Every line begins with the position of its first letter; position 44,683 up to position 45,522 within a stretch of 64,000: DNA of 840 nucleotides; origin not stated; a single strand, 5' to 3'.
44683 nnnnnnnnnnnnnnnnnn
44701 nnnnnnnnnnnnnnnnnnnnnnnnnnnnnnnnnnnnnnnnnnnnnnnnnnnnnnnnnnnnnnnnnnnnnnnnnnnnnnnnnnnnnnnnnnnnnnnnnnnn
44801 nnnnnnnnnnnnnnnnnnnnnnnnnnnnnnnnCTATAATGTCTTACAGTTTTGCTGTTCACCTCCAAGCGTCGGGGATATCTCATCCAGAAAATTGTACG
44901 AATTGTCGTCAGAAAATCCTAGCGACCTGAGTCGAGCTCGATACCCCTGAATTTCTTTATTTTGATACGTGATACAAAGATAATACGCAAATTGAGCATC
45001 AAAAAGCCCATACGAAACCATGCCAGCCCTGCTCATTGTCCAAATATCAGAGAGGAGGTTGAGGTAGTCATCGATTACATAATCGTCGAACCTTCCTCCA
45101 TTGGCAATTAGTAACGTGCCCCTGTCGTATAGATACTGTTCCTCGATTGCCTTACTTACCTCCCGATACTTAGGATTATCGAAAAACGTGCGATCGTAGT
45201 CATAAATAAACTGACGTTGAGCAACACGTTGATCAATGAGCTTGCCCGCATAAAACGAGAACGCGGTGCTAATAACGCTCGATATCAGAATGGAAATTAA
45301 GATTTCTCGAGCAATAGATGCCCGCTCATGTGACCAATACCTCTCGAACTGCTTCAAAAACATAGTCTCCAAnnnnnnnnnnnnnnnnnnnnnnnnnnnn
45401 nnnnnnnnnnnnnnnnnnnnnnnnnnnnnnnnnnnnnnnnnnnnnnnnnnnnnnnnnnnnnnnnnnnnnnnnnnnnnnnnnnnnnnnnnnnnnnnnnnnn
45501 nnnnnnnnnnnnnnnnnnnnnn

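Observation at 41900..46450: Patchy accessory region abutting the 3' end of the intron-containing tRNA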

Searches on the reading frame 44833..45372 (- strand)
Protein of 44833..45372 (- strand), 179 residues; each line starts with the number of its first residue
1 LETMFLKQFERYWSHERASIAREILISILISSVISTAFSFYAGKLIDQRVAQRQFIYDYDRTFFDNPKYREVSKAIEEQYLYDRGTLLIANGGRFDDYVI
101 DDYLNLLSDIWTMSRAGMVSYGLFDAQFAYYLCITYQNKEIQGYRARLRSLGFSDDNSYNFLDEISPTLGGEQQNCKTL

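Call 8: search_protein_families(library=pfam, max_evalue=0.1, proteins=[window:44833-45372:-])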
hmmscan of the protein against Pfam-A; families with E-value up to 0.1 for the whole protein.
window:44833-45372:- (179 aa): 1 family
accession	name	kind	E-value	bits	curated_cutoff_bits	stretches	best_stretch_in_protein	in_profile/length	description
PF02687.27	FtsX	-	0.047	14.2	25.5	1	17-53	44-80/120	FtsX-like permease C-terminal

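Call 10: search_protein_families(library=padloc, max_evalue=0.1, proteins=[window:44833-45372:-])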
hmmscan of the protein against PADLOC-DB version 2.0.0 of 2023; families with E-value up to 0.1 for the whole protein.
window:44833-45372:- (179 aa): 0 families

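Call 11: search_protein_families(library=phrogs, max_evalue=0.1, proteins=[window:44833-45372:-])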
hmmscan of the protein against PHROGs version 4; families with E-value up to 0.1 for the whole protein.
window:44833-45372:- (179 aa): 1 family
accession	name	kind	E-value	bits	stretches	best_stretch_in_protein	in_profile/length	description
phrog_11403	-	unknown function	0.027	15.8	1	22-52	2-32/54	-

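Call 12: search_protein_families(library=ncbifam, max_evalue=0.1, proteins=[window:44833-45372:-])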
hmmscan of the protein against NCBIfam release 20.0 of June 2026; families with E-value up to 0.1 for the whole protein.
window:44833-45372:- (179 aa): 0 families

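Call 31: search_protein_families(library=pfam, max_evalue=1, proteins=[window:44833-45363:-])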
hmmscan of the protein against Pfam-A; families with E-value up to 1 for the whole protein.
window:44833-45363:- (176 aa): 1 family
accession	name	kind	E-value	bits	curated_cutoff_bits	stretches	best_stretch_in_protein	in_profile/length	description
PF02687.27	FtsX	-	0.045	14.2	25.5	1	14-50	44-80/120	FtsX-like permease C-terminal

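Call 63: search_protein_families(library=pfam, max_evalue=0.001, proteins=[L070:3746-4372:+, L071:1220-1492:+, L071:2019-2516:+, L073:12-545:+, L073:1075-2364:+, L075:9-503:+, L077:92-517:+, L079:5380-5757:+, L080:5228-5962:+, L080:6450-6947:+])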
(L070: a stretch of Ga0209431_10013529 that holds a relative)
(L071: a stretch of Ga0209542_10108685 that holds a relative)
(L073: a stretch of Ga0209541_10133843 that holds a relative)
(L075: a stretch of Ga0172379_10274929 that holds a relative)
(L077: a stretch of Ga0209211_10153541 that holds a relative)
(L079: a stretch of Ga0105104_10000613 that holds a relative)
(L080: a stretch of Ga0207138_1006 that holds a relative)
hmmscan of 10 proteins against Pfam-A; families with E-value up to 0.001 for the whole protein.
L070:3746-4372:+ (209 aa): 1 family
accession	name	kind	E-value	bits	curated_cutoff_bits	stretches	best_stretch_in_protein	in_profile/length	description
PF13643.11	DUF4145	-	3.2e-18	66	23.1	1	86-164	1-82/88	Domain of unknown function (DUF4145)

L071:1220-1492:+ (91 aa): 0 families

L071:2019-2516:+ (166 aa): 0 families

L073:12-545:+ (178 aa): 1 family
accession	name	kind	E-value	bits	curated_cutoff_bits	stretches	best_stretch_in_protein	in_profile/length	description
PF15515.12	MvaI_BcnI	-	1.5e-36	127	25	1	5-171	80-227/227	MvaI/BcnI restriction endonuclease family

L073:1075-2364:+ (430 aa): 2 families
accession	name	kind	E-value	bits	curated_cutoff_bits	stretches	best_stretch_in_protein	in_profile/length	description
PF01071.24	GARS_A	-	9.4e-15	55.4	27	1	97-282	3-192/194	Phosphoribosylglycinamide synthetase, ATP-grasp (A) domain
PF02843.22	GARS_C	-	1.5e-09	38.5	34.8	1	355-416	35-92/92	Phosphoribosylglycinamide synthetase, C domain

L075:9-503:+ (165 aa): 2 families
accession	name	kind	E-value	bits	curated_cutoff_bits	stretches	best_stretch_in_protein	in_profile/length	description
PF01844.29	HNH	-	4.1e-13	49.7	21.4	1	120-163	1-45/47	HNH endonuclease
PF14279.12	HNH_5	-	4.9e-06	26.8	27.5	1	120-161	1-42/56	HNH endonuclease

L077:92-517:+ (142 aa): 1 family
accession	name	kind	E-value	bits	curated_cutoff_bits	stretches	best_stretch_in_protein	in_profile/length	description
PF00075.30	RNase_H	-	7.8e-16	59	25.8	1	8-121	4-105/141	RNase H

L079:5380-5757:+ (126 aa): 0 families

L080:5228-5962:+ (245 aa): 8 families
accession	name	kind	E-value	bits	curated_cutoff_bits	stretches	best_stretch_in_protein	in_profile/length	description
PF08241.18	Methyltransf_11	-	3.4e-16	60.1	21.2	1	48-144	1-94/95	Methyltransferase domain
PF13649.12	Methyltransf_25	-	3.9e-14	53.5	27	1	48-141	2-97/97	Methyltransferase domain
PF13489.12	Methyltransf_23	-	2.3e-12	47.4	27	1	43-207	22-162/164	Methyltransferase domain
PF08242.18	Methyltransf_12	-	2.5e-12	47.8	30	1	48-143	1-98/98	Methyltransferase domain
PF13847.12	Methyltransf_31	-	8.6e-12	45.4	27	1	43-160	3-127/145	Methyltransferase domain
PF01209.24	Ubie_methyltran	-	4.6e-07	29.9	20.1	1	36-144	40-150/233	ubiE/COQ5 methyltransferase family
PF01728.25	FtsJ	-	3.2e-05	24.4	24.1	1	43-115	21-96/181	FtsJ-like methyltransferase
PF08003.17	Methyltransf_9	-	7.4e-05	22.3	23.8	1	39-144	111-216/315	Protein of unknown function (DUF1698)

L080:6450-6947:+ (166 aa): 1 family
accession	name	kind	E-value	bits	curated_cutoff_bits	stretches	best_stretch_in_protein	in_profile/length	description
PF00856.33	SET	-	1.3e-17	64.6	22.4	1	18-115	1-104/105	SET domain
